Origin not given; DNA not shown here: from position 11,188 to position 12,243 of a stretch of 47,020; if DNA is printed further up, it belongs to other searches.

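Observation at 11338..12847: Near-consensus sigma54 promoter, His-rich secreted mini-protein and an orphan degenerate enhancer-binding-protein-like AAA+ gene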

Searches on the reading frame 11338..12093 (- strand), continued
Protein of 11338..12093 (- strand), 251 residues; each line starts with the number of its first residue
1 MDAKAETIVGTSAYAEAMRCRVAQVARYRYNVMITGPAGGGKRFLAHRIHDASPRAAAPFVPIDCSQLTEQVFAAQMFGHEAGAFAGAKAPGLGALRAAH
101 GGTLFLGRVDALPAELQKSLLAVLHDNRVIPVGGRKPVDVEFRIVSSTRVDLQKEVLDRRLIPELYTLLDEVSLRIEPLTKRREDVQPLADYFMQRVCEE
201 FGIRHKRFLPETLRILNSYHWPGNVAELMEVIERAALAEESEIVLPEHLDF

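Call 43: find_encoding_contigs(protein=P0126, flank=6000, max_places=1)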
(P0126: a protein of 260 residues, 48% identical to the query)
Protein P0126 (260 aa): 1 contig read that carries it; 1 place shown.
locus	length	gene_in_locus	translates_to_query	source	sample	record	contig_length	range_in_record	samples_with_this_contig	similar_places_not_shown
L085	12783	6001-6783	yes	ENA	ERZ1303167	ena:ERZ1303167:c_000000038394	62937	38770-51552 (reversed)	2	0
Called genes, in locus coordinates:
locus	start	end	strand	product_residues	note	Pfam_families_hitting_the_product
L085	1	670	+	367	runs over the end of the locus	-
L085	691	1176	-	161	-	PF00293:NUDIX, PF14815:NUDIX_4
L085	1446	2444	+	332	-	PF07661:MORN_2 (faint)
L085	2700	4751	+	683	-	PF00004:AAA, PF07728:AAA_5 (faint), PF17862:AAA_lid_3, PF01434:Peptidase_M41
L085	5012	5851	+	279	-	-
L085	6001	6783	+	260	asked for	PF00158:Sigma54_activat, PF14532:Sigma54_activ_2, PF25601:AAA_lid_14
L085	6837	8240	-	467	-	PF13428:TPR_14 (faint), PF13432:TPR_16 (faint), PF23914:TPR_CcmH_CycH (faint), PF07719:TPR_2 (faint), PF12895:ANAPC3 (faint), PF14559:TPR_19 (faint), PF21033:RMD1-3 (faint), PF13181:TPR_8 (faint)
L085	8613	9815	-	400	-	PF07661:MORN_2 (faint)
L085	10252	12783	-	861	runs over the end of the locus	PF17900:Peptidase_M1_N, PF01433:Peptidase_M1, PF02985:HEAT (faint), PF03130:HEAT_PBS (faint), PF13646:HEAT_2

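Call 44: find_encoding_contigs(protein=P0127, flank=6000, max_places=1)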
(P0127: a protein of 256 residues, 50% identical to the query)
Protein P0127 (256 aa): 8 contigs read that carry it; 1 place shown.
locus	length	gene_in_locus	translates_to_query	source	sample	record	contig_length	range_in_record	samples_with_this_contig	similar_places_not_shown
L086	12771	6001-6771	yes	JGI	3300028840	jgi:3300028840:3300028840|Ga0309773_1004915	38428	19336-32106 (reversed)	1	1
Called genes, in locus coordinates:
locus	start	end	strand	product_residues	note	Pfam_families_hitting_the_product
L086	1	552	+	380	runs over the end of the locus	-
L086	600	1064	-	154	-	PF00293:NUDIX, PF14815:NUDIX_4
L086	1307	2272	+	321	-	-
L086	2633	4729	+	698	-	PF06480:FtsH_ext (faint), PF06068:TIP49 (weak), PF00004:AAA, PF07728:AAA_5 (weak), PF17862:AAA_lid_3, PF01434:Peptidase_M41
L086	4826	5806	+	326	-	-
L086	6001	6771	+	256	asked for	PF00158:Sigma54_activat, PF14532:Sigma54_activ_2, PF25601:AAA_lid_14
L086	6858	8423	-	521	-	PF13428:TPR_14 (faint), PF07719:TPR_2 (faint), PF12895:ANAPC3 (faint), PF14559:TPR_19 (faint), PF21033:RMD1-3 (faint), PF23914:TPR_CcmH_CycH (faint), PF13414:TPR_11 (faint), PF13431:TPR_17 (faint), +3 more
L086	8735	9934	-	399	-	PF07661:MORN_2 (faint)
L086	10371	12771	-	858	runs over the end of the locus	PF17900:Peptidase_M1_N, PF01433:Peptidase_M1, PF02985:HEAT (faint), PF03130:HEAT_PBS (faint), PF13646:HEAT_2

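Call 45: find_encoding_contigs(protein=P0125, flank=6000, max_places=1)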
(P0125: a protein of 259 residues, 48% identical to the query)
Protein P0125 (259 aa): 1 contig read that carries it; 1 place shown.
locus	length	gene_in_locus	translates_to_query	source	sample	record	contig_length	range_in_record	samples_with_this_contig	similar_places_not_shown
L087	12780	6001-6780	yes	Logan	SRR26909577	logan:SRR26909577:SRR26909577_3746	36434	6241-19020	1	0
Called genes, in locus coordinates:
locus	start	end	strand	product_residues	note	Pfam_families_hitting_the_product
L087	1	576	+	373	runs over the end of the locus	-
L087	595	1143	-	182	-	PF00293:NUDIX, PF14815:NUDIX_4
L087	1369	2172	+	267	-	-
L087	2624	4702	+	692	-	PF05496:RuvB_N (faint), PF06068:TIP49 (weak), PF00004:AAA, PF07728:AAA_5 (weak), PF17862:AAA_lid_3, PF01434:Peptidase_M41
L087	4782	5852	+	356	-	-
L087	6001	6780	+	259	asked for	PF00158:Sigma54_activat, PF14532:Sigma54_activ_2, PF25601:AAA_lid_14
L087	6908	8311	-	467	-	PF13428:TPR_14 (faint), PF13432:TPR_16 (faint), PF23914:TPR_CcmH_CycH (faint), PF12895:ANAPC3 (faint), PF13181:TPR_8 (faint), PF14559:TPR_19 (faint), PF07719:TPR_2 (faint), PF13431:TPR_17 (faint)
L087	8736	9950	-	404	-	PF07661:MORN_2 (faint)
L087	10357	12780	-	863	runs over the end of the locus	PF17900:Peptidase_M1_N, PF01433:Peptidase_M1, PF02985:HEAT (faint), PF13646:HEAT_2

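Call 49: search_protein_representatives(alignment_id=A2)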
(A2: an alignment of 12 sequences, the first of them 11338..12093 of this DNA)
Query: 12 sequences, 256 profile positions. Proteins with E-value up to 0.001 (for the whole library): 185063; up to 1e-10: 137814; up to 1e-30: 73597. The best 150 are listed.
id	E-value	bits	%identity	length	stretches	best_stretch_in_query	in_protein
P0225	1.8e-124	430.6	-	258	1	2-255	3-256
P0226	1.9e-122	423.9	-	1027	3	8-243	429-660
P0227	3.3e-120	416.6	-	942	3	8-254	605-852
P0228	8.7e-115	398.9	-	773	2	7-255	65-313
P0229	2.1e-109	381.2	-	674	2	7-254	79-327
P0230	7.6e-107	372.8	-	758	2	9-250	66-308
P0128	1.1e-105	369.0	-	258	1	8-255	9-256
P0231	1.5e-105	368.6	-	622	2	7-250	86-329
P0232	4.6e-104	363.7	-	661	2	6-251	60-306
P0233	1.7e-103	361.9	-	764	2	7-252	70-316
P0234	9.0e-101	352.9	-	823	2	8-250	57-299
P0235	1.3e-99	349.1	-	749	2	22-250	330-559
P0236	2.5e-99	348.2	-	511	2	6-248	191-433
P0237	2.0e-98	345.2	-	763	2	7-242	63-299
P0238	9.9e-98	343.0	-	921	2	6-248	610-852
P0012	2.8e-85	302.1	-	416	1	5-253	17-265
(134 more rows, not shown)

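Call 51: search_protein_families(library=ncbifam, proteins=[L001:4885-5889:+, L085:5012-5851:+, L087:4782-5852:+, L086:4826-5806:+, L001:6815-8275:-], max_evalue=1)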
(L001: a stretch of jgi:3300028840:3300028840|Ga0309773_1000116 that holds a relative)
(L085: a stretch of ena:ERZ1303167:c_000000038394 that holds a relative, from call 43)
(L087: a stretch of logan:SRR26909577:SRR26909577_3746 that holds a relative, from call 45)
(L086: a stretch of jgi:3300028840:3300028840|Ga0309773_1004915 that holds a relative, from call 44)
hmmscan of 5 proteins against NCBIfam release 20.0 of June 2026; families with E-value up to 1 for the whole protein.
L001:4885-5889:+ (334 aa): 2 families
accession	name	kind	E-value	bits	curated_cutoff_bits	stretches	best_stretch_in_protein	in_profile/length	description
TIGR04178.1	exo_archaeo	signature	1.2e-07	31.9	23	1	224-322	2-96/97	exosortase/archaeosortase family protein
TIGR04287.1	exosort_XrtK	exception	0.00023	20.7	55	1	225-313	64-151/163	exosortase K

L085:5012-5851:+ (279 aa): 2 families
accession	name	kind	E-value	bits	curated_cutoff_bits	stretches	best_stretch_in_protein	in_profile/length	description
TIGR04178.1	exo_archaeo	signature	1.4e-06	28.5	23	1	177-275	2-96/97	exosortase/archaeosortase family protein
TIGR04287.1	exosort_XrtK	exception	0.0021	17.6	55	1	174-272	60-157/163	exosortase K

L087:4782-5852:+ (356 aa): 2 families
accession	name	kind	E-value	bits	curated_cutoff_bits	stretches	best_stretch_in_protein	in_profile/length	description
TIGR04178.1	exo_archaeo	signature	4.3e-06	26.9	23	1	254-352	2-96/97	exosortase/archaeosortase family protein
TIGR04489.1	exosort_XrtO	exception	0.00027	19.8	250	1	265-327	172-236/451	exosortase O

L086:4826-5806:+ (326 aa): 4 families
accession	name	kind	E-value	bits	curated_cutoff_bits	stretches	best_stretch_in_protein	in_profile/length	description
TIGR04178.1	exo_archaeo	signature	1.6e-07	31.5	23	1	224-318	2-92/97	exosortase/archaeosortase family protein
NF012138.0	exosort_XrtR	exception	0.00021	21.5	150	1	188-314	25-149/160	exosortase R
NF038142.1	exosort_XrtW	exception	0.0026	16.2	425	1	222-282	170-227/494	exosortase W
NF046081.1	exosort_XrtX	exception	0.033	14.1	170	1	174-281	27-125/168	exosortase X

L001:6815-8275:- (486 aa): 16 families
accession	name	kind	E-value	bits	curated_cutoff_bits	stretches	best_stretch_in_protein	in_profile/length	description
TIGR02917.1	PEP_TPR_lipo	equivalog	2.7e-19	68.6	312.2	4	351-466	785-898/899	XrtA/PEP-CTERM system TPR-repeat protein PrsT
NF040959.1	MamA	equivalog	8.3e-14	51.5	200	3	301-386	104-189/204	magnetosome protein MamA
TIGR02521.1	type_IV_pilW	equivalog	5.7e-09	35.9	154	2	313-465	42-195/234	type IV pilus biogenesis/stability protein PilW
NF033762.1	social_mot_Tgl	equivalog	1.4e-07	31.2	225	1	314-436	43-165/252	social motility TPR repeat lipoprotein Tgl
TIGR02552.1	LcrH_SycD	equivalog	4.2e-07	29.8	104.8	2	334-402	50-118/136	SycD/LcrH family type III secretion system chaperone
TIGR00990.1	3a0801s09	subfamily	3.9e-06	25.8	757.25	1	196-383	300-480/615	mitochondrial import receptor subunit TOM70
TIGR02996.1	rpt_mate_G_obs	domain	4e-06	26.5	29.05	2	131-152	2-23/45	TIGR02996 domain-containing protein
NF033920.0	C39_PA2778_fam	equivalog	3.9e-05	23.2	150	2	283-365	171-253/255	PA2778 family cysteine peptidase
NF033758.1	gliding_GltE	equivalog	0.00042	19.4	225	1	294-377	248-331/411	adventurous gliding motility TPR repeat lipoprotein GltE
NF052415.1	T3SS_chap_SctY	equivalog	0.0005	20.5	70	1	350-426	20-96/106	type III secretion apparatus assembly chaperone SctY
NF008520.0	PRK11447.1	equivalog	0.00087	17.2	858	2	292-395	593-696/1157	cellulose synthase complex outer membrane protein BcsC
TIGR03504.1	FimV_Cterm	subfamily_domain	0.0031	17.5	30.65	1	445-485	5-44/44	FimV/HubP family polar landmark protein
NF052304.1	CdsG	equivalog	0.017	15.3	170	1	344-452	17-122/133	CdsG family type III secretion system protein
TIGR02795.1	tol_pal_ybgF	equivalog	0.032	14.8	90.1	0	445-466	82-103/119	tol-pal system protein YbgF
NF009037.0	PRK12370.1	equivalog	0.078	11.3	589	1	322-379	324-381/553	HilA/EilA family virulence transcriptional regulator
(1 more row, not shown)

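Call 52: search_protein_families(library=pfam, proteins=[L001:4885-5889:+, L085:5012-5851:+, L087:4782-5852:+, L086:4826-5806:+], max_evalue=1)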
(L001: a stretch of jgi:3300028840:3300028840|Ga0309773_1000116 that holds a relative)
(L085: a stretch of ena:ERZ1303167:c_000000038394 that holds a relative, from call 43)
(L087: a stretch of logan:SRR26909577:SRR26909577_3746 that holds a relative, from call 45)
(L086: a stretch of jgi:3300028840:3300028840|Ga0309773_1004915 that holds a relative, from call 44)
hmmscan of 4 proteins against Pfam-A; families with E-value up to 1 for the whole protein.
L001:4885-5889:+ (334 aa): 0 families

L085:5012-5851:+ (279 aa): 0 families

L087:4782-5852:+ (356 aa): 0 families

L086:4826-5806:+ (326 aa): 1 family
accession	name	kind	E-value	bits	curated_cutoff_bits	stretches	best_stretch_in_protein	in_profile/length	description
PF09721.15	Exosortase_EpsH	-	1.3e-05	25.2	25.7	1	90-320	51-253/254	Transmembrane exosortase (Exosortase_EpsH)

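Call 71: predict_structure(alignment_id=A2)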
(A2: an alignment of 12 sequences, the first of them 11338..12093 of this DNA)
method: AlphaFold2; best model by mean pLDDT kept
length: 251 residues; sequences in the alignment: 12
mean_pLDDT: 85.8   pTM: 0.81
mean pLDDT of the five models: 85.8, 76.5, 54.5, 53.4, 49.5
residues with pLDDT >= 90: 91; 70-90: 147; 50-70: 7; < 50: 6
segments of 3 or more residues with pLDDT < 50: 1-6
pLDDT, mean of each block of 10 residues (from residue 1): 51 87 85 82 88 91 89 89 86 92 93 91 91 91 89 76 85 84 88 90 91 87 77 89 86 69
secondary structure, 60 per line:
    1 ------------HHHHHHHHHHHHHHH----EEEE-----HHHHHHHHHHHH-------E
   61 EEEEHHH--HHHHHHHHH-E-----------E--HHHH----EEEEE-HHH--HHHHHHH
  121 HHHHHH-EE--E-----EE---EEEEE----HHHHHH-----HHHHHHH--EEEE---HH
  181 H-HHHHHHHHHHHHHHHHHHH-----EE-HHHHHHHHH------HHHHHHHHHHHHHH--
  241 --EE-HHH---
elements in order: H13-27 E32-35 H41-52 E60-64 H70-78 H95-98 E103-107 H114-126 E143-147 H152-157 H163-169 E172-175 H183-201 H210-218 H225-238

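Call 75: fold_search(model_id=the predicted structure, library=pdb)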
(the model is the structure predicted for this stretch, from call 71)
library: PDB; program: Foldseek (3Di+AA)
matches with E <= 10: 1578; with E <= 0.001: 875
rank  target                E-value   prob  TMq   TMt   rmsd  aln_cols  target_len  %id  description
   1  6lua_A                3.1e-27  1.00  0.84  0.85   2.8       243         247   33  Cis-mutant R349A of the central AAA+ domain of the flagellar regulatory protein FlrC (released 2020-03-18)
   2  6lua_D                4.7e-27  1.00  0.84  0.85   2.9       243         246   33  Cis-mutant R349A of the central AAA+ domain of the flagellar regulatory protein FlrC (released 2020-03-18)
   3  6luf_A                7.7e-27  1.00  0.84  0.86   2.7       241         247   33  Trans-acting mutant Y290A of the central AAA+ domain of the flagellar regulatory protein FlrC (released 2020-03-18)
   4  6luf_C                9.8e-27  1.00  0.85  0.86   2.7       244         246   33  Trans-acting mutant Y290A of the central AAA+ domain of the flagellar regulatory protein FlrC (released 2020-03-18)
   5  1ny5_A                7.7e-26  1.00  0.80  0.55   3.8       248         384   34  Crystal structure of sigm54 activator (AAA+ ATPase) in the inactive state (released 2003-11-11)
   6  4qht_B                1.8e-25  1.00  0.83  0.85   2.6       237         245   33  Crystal structure of AAA+/ sigma 54 activator domain of the flagellar regulatory protein FlrC from Vibrio cholerae in  (released 2014-07-16)
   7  3m0e_A                2.8e-25  1.00  0.76  0.77   4.1       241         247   34  Crystal structure of the ATP-bound state of Walker B mutant of NtrC1 ATPase domain (released 2010-11-03)
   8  4qht_A                3.1e-25  1.00  0.82  0.84   2.6       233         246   33  Crystal structure of AAA+/ sigma 54 activator domain of the flagellar regulatory protein FlrC from Vibrio cholerae in  (released 2014-07-16)
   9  4qht_C                5.1e-25  1.00  0.83  0.83   2.8       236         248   33  Crystal structure of AAA+/ sigma 54 activator domain of the flagellar regulatory protein FlrC from Vibrio cholerae in  (released 2014-07-16)
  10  1ny5_B                5.4e-25  1.00  0.81  0.55   3.8       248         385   34  Crystal structure of sigm54 activator (AAA+ ATPase) in the inactive state (released 2003-11-11)
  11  4qhs_B                1.6e-24  1.00  0.81  0.83   2.8       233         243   33  Crystal structure of AAA+sigma 54 activator domain of the flagellar regulatory protein FlrC of Vibrio cholerae in nucl (released 2014-07-16)
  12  4lzz_L                1.6e-24  1.00  0.83  0.84   2.9       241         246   34  Nucleotide-induced asymmetry within atpase activator ring drives s54-RNAP interaction and ATP hydrolysis (released 2013-12-04)
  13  5m7o_B                2.0e-24  1.00  0.77  0.47   3.8       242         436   34  Crystal structure of NtrX from Brucella abortus processed with the CrystalDirect automated mounting and cryo-cooling t (released 2017-01-25)
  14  5ep3                  3.0e-24  1.00  0.82  0.81   3.0       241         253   32  Quorum-Sensing Signal Integrator LuxO - Catalytic Domain Bound to CV-133 Inhibitor (released 2016-04-20)
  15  4qhs_A                3.6e-24  1.00  0.82  0.84   2.9       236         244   33  Crystal structure of AAA+sigma 54 activator domain of the flagellar regulatory protein FlrC of Vibrio cholerae in nucl (released 2014-07-16)
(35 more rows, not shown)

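Call 77: find_encoding_contigs(protein=P0012, flank=6000, max_places=2)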
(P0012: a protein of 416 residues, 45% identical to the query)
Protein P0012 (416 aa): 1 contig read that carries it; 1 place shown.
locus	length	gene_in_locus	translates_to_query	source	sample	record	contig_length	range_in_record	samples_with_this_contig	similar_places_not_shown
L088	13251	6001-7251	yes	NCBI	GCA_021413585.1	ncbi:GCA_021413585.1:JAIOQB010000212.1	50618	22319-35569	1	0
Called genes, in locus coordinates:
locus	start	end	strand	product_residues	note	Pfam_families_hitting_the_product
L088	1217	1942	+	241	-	PF07589:PEP_exosort_dom (weak)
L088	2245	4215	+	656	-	PF13624:SurA_N_3 (faint), PF13623:SurA_N_2 (faint), PF13145:Rotamase_2 (weak), PF00639:Rotamase, PF13616:Rotamase_3 (weak), PF13145:Rotamase_2 (weak), PF00639:Rotamase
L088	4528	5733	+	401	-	PF00155:Aminotran_1_2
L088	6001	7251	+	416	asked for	PF00158:Sigma54_activat, PF01078:Mg_chelatase (faint), PF14532:Sigma54_activ_2, PF00004:AAA (weak), PF07728:AAA_5, PF25601:AAA_lid_14, PF02954:HTH_8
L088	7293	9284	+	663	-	-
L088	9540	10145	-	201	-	-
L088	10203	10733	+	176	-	-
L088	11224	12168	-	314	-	PF08332:CaMKII_AD (weak), PF13474:SnoaL_3 (weak), PF14534:DUF4440, PF12680:SnoaL_2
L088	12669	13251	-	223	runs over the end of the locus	PF06971:Put_DNA-bind_N, PF02629:CoA_binding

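Call 78: find_encoding_contigs(protein=P0131, flank=6000, max_places=2)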
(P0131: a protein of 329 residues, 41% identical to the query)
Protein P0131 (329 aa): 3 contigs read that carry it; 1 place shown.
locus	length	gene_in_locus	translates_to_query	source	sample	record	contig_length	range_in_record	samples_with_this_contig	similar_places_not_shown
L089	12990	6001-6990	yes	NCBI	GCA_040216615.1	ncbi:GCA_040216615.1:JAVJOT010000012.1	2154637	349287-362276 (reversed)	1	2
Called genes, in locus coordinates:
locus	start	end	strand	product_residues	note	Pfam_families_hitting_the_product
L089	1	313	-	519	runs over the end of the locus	-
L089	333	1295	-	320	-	PF00005:ABC_tran, PF13304:AAA_21 (faint)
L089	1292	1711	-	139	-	PF00392:GntR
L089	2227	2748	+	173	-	PF00072:Response_reg (weak)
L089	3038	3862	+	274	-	-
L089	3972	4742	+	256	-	PF07589:PEP_exosort_dom (weak)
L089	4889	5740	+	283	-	PF07589:PEP_exosort_dom (weak)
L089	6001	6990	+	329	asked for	PF00158:Sigma54_activat, PF14532:Sigma54_activ_2, PF07728:AAA_5 (weak), PF25601:AAA_lid_14, PF02954:HTH_8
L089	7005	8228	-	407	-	PF00155:Aminotran_1_2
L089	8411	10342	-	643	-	PF13623:SurA_N_2 (faint), PF13624:SurA_N_3 (faint), PF13145:Rotamase_2 (faint), PF13616:Rotamase_3 (faint), PF00639:Rotamase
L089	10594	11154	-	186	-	PF01765:RRF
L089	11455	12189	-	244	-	PF00696:AA_kinase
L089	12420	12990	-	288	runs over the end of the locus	PF00889:EF_TS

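Call 89: find_encoding_contigs(protein=P0014, flank=7000, max_places=1)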
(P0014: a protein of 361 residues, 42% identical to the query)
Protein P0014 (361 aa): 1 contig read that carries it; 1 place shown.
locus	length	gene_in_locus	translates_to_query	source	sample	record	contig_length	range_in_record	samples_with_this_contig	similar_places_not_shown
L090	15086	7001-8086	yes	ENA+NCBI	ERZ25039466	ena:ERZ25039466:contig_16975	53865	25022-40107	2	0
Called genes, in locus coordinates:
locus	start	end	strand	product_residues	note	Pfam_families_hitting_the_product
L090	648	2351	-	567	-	PF20352:DUF6647 (faint)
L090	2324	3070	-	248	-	-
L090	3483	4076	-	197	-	-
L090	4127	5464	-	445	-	-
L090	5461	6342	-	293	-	-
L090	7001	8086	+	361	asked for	PF00158:Sigma54_activat, PF14532:Sigma54_activ_2, PF00004:AAA (weak), PF07728:AAA_5 (weak), PF25601:AAA_lid_14, PF02954:HTH_8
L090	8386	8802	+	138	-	PF00072:Response_reg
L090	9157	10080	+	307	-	PF22825:HpiC1-like, PF07589:PEP_exosort_dom (weak)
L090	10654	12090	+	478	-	PF07589:PEP_exosort_dom (weak)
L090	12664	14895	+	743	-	-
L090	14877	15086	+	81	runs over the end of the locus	-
